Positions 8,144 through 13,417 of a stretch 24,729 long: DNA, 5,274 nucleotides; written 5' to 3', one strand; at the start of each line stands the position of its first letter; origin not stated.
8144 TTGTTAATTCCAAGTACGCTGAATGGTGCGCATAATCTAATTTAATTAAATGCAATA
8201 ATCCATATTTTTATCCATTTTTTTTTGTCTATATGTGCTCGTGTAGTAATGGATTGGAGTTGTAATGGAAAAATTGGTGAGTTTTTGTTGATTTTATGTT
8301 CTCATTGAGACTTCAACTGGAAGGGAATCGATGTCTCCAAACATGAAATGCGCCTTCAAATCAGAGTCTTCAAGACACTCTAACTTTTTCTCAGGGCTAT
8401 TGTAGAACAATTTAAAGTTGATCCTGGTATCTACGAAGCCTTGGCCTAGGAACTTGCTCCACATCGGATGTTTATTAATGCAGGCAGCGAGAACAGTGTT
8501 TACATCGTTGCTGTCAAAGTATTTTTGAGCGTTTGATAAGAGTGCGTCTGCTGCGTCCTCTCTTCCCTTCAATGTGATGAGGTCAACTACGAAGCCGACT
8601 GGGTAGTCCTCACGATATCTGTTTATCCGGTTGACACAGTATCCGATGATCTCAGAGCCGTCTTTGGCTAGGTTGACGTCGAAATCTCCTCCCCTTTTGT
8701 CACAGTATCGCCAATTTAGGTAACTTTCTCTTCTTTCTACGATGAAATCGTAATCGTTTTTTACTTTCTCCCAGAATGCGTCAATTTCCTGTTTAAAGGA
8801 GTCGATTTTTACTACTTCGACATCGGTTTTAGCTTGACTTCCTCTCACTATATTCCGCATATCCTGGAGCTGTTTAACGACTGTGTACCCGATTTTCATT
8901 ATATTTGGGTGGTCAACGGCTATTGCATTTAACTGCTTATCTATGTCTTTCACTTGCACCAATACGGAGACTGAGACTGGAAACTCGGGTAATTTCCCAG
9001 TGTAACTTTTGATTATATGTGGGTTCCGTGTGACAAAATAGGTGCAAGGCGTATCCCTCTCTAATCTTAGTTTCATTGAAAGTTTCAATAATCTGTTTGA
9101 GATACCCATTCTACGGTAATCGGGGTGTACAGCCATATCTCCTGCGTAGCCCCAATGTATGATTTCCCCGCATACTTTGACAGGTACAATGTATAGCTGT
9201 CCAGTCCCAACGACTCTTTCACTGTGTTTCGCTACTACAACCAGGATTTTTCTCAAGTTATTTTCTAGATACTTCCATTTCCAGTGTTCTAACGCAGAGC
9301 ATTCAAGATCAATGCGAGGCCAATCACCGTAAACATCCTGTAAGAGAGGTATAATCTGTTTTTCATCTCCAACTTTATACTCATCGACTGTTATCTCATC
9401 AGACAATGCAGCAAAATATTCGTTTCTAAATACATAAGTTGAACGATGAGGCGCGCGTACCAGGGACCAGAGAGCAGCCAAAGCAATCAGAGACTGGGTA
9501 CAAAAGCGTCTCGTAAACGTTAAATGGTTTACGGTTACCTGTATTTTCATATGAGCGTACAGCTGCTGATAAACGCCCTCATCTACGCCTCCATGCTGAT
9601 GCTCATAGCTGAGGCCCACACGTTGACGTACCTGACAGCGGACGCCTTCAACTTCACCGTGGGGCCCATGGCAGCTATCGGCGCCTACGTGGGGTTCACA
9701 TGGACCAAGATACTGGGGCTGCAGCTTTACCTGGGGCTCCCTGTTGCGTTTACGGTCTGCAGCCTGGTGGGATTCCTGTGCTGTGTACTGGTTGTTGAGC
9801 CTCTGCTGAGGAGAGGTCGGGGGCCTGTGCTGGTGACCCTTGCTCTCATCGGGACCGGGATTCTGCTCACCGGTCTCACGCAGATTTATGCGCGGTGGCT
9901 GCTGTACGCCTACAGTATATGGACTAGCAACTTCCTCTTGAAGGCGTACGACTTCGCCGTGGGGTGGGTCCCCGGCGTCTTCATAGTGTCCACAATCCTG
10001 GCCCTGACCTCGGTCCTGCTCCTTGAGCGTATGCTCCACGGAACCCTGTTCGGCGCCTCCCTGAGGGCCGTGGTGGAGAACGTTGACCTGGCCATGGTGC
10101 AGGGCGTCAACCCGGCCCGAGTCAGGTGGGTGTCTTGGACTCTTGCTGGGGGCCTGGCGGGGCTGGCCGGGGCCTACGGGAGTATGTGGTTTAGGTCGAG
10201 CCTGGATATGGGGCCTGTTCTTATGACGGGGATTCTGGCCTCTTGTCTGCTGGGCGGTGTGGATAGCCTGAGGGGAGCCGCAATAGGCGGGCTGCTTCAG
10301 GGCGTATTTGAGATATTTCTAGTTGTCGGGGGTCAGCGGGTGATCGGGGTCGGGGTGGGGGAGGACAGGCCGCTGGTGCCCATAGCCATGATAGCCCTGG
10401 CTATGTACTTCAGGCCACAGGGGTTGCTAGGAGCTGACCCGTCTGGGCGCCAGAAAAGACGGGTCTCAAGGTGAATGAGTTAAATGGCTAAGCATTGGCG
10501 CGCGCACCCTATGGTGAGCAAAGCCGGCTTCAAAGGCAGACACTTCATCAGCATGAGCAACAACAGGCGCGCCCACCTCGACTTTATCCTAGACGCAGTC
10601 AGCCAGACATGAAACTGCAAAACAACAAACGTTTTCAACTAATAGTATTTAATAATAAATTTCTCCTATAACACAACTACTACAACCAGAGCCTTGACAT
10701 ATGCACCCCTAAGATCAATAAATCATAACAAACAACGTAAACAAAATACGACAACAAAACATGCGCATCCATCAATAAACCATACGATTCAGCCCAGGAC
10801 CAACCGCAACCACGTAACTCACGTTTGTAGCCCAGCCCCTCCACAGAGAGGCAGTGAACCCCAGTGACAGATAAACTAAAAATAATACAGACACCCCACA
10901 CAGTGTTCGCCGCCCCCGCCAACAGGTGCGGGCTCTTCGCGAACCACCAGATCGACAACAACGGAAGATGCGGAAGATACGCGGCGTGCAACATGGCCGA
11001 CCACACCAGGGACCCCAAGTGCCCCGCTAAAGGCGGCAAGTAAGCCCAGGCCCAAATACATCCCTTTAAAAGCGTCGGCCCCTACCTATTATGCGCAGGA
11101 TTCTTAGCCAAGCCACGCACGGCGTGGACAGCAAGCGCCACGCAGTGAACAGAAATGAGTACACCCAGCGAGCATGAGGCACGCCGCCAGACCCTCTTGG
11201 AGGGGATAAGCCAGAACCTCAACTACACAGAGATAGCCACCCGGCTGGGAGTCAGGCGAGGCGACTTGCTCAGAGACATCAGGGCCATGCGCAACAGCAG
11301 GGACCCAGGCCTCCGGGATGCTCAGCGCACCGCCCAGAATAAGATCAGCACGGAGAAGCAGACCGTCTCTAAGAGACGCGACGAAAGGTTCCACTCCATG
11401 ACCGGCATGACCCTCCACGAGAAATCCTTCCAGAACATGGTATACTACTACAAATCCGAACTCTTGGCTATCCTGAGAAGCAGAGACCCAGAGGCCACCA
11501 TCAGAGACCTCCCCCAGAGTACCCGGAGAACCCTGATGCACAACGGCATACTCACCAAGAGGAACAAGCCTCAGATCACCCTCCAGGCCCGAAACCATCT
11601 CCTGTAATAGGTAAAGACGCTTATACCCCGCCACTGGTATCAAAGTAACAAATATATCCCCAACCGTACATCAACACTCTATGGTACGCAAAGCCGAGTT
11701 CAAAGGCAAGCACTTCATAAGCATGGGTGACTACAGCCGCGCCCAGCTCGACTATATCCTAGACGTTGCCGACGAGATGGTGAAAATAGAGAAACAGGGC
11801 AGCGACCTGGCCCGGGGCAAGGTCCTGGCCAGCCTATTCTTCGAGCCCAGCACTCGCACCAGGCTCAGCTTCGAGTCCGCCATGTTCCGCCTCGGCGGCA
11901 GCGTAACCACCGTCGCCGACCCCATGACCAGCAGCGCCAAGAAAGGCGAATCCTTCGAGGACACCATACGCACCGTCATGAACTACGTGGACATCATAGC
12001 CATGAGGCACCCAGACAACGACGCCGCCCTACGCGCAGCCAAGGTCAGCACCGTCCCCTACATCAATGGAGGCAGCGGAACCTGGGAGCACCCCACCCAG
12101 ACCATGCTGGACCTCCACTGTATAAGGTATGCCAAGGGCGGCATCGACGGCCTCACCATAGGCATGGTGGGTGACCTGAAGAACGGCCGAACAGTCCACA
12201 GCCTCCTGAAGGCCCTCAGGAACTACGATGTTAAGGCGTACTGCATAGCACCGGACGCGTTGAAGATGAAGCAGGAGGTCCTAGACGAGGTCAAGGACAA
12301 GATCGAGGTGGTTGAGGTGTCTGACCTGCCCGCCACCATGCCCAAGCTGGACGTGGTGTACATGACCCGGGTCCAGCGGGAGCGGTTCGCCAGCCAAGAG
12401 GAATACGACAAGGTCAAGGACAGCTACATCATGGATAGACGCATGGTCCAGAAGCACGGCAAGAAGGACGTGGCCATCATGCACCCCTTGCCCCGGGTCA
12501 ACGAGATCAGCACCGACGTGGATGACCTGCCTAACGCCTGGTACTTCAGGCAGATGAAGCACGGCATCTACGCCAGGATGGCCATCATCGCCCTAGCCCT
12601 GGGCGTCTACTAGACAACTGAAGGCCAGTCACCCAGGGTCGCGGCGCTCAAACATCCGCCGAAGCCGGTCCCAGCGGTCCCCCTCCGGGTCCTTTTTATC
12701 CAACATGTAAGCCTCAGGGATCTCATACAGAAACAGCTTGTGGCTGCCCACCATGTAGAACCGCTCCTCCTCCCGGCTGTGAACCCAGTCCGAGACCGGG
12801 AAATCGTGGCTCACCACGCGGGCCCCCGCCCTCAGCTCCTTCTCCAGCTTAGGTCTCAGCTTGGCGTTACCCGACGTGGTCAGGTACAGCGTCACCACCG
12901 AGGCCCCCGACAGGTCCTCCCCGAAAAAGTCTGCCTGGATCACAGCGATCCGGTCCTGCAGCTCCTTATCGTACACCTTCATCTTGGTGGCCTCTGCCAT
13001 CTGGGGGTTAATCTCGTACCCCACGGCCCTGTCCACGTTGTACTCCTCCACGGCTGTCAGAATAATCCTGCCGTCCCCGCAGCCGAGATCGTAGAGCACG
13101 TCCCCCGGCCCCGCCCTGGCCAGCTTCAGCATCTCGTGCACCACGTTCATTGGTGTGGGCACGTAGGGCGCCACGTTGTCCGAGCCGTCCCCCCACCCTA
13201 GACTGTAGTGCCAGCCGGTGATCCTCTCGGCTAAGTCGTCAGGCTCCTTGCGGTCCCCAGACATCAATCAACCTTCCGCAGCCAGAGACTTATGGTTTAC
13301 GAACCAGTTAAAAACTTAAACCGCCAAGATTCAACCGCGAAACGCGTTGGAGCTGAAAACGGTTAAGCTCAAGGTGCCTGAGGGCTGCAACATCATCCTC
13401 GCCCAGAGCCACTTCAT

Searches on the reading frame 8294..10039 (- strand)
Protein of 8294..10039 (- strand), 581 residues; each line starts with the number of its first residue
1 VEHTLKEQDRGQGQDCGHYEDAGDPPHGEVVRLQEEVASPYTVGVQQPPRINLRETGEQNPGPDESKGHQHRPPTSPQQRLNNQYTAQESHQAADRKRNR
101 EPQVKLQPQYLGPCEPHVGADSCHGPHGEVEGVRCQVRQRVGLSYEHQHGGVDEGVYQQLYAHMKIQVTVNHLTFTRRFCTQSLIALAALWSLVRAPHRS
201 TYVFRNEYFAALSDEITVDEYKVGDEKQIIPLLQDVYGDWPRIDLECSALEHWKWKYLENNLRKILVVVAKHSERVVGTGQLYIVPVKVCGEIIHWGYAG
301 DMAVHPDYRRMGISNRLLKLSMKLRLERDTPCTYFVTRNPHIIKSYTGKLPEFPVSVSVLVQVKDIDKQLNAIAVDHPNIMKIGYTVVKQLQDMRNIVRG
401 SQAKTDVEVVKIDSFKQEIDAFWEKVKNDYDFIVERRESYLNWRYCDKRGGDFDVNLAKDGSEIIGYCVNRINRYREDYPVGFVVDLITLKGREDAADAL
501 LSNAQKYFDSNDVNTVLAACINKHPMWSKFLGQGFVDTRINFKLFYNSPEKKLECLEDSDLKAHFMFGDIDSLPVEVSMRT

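Call 8: search_protein_families(library=pfam, proteins=[window:8294-10039:-], max_evalue=0.001)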
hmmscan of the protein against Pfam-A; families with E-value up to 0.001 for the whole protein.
window:8294-10039:- (581 aa): 3 families
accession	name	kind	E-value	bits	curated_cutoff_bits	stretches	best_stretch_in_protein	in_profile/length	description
PF13527.13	Acetyltransf_9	-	2.4e-10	41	25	1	221-342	5-118/127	Acetyltransferase (GNAT) domain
PF00583.31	Acetyltransf_1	-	5.9e-10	39.9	20.7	1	240-322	12-85/116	Acetyltransferase (GNAT) family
PF13508.13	Acetyltransf_7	-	1.6e-07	32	27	1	267-324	5-56/84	Acetyltransferase (GNAT) domain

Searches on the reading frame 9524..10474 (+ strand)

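Call 8: search_protein_families(library=pfam, proteins=[window:9524-10474:+], max_evalue=0.001)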
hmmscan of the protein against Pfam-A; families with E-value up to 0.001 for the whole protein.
window:9524-10474:+ (316 aa): 1 family
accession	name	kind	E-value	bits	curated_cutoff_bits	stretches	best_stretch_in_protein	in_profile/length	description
PF02653.21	BPD_transp_2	-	2.6e-27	96.1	26.8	1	15-270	2-251/269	Branched-chain amino acid transport system / permease component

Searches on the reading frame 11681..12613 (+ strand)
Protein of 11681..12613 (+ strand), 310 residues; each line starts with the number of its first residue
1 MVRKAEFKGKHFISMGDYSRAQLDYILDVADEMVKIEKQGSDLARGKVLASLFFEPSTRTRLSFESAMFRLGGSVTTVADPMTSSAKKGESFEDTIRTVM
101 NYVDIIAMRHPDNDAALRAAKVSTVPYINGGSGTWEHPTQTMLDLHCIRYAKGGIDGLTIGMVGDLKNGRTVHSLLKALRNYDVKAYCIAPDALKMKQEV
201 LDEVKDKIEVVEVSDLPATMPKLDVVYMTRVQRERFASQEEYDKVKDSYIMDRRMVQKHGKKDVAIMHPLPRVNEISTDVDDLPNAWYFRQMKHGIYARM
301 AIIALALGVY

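Call 8: search_protein_families(library=pfam, proteins=[window:11681-12613:+], max_evalue=0.001)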
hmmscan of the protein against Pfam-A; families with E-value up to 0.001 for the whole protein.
window:11681-12613:+ (310 aa): 2 families
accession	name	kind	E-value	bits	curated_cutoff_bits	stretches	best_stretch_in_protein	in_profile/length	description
PF02729.26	OTCace_N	-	1.6e-44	152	29.9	1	10-149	1-147/148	Aspartate/ornithine carbamoyltransferase, carbamoyl-P binding domain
PF00185.30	OTCace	-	1.4e-30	106.8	29.4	1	156-305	1-156/157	Aspartate/ornithine carbamoyltransferase, Asp/Orn binding domain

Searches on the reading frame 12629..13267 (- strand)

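Call 8: search_protein_families(library=pfam, proteins=[window:12629-13267:-], max_evalue=0.001)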
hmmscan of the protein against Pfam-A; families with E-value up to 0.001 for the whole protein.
window:12629-13267:- (212 aa): 7 families
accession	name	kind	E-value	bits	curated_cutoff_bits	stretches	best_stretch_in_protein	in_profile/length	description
PF13649.12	Methyltransf_25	-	2.3e-06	28.6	27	1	60-124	3-65/97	Methyltransferase domain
PF02353.26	CMAS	-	5.5e-06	26.3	27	1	46-114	54-121/273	Mycolic acid cyclopropane synthetase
PF08123.19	DOT1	-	4.1e-05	23.7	23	1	38-104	26-90/205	Histone methylation protein DOT1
PF13847.12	Methyltransf_31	-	0.00024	21.2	27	1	55-118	4-67/145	Methyltransferase domain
PF08242.18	Methyltransf_12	-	0.00053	21.1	30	1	60-126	2-70/98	Methyltransferase domain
PF04816.18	TrmK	-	0.00074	19.5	27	1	58-115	1-58/205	tRNA (adenine(22)-N(1))-methyltransferase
PF08241.18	Methyltransf_11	-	0.0009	20.3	21.2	0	60-115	2-52/95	Methyltransferase domain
